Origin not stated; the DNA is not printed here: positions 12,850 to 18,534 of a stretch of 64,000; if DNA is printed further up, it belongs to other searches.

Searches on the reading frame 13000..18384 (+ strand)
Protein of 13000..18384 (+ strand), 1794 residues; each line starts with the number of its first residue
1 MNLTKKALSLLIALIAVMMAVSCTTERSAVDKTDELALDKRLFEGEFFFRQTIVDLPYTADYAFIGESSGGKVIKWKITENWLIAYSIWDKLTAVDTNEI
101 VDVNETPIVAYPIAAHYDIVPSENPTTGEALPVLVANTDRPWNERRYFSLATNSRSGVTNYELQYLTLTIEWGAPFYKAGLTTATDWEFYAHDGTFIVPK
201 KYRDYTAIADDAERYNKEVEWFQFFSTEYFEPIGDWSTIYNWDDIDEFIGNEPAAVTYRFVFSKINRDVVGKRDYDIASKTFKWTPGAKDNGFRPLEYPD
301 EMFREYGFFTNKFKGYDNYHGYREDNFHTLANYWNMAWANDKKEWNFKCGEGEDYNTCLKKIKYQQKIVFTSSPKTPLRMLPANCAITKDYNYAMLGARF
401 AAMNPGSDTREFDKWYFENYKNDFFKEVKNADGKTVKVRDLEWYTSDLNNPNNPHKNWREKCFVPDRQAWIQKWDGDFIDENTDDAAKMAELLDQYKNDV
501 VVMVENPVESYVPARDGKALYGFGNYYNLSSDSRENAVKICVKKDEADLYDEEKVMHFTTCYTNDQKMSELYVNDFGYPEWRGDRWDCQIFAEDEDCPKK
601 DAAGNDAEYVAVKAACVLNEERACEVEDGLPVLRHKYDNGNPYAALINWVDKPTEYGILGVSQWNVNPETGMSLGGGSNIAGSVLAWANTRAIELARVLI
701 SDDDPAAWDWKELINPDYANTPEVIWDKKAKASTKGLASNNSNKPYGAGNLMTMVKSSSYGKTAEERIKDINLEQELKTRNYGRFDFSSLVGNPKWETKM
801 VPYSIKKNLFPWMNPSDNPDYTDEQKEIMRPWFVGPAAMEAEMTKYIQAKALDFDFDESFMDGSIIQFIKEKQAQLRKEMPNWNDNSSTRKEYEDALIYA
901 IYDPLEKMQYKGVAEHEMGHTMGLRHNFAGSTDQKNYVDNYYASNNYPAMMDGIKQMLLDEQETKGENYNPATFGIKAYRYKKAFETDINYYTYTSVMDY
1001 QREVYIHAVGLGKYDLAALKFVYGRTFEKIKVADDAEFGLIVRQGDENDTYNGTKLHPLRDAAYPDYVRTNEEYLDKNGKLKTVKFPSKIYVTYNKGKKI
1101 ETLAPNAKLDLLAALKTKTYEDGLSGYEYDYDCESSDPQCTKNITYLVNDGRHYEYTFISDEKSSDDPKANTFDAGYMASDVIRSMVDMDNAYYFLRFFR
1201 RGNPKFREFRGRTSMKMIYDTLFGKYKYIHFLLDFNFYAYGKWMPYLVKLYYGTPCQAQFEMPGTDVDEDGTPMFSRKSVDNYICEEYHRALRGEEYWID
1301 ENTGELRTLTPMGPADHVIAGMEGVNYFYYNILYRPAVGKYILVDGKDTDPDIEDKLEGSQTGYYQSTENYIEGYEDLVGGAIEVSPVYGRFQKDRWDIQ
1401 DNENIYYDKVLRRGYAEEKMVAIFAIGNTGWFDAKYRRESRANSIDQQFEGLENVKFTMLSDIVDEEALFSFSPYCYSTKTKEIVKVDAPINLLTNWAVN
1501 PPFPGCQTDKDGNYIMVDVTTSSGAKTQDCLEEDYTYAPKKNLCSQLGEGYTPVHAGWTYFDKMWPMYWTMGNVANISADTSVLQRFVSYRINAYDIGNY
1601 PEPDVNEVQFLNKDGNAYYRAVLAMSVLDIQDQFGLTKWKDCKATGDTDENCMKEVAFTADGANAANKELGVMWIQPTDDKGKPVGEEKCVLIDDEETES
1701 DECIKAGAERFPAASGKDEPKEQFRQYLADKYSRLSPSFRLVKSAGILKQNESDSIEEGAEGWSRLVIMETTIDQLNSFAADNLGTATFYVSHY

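Call 32: search_protein_families(library=pfam, proteins=[window:13000-18384:+], max_evalue=0.001)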
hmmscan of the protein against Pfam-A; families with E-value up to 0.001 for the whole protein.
window:13000-18384:+ (1794 aa): 2 families
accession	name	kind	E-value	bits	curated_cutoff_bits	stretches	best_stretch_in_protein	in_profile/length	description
PF16313.11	DUF4953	-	1.2e-07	31.7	24.2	1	912-933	15-36/316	Met-zincin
PF01400.30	Astacin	-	0.00099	19.3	22.5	0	910-1023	78-186/189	Astacin (Peptidase family M12A)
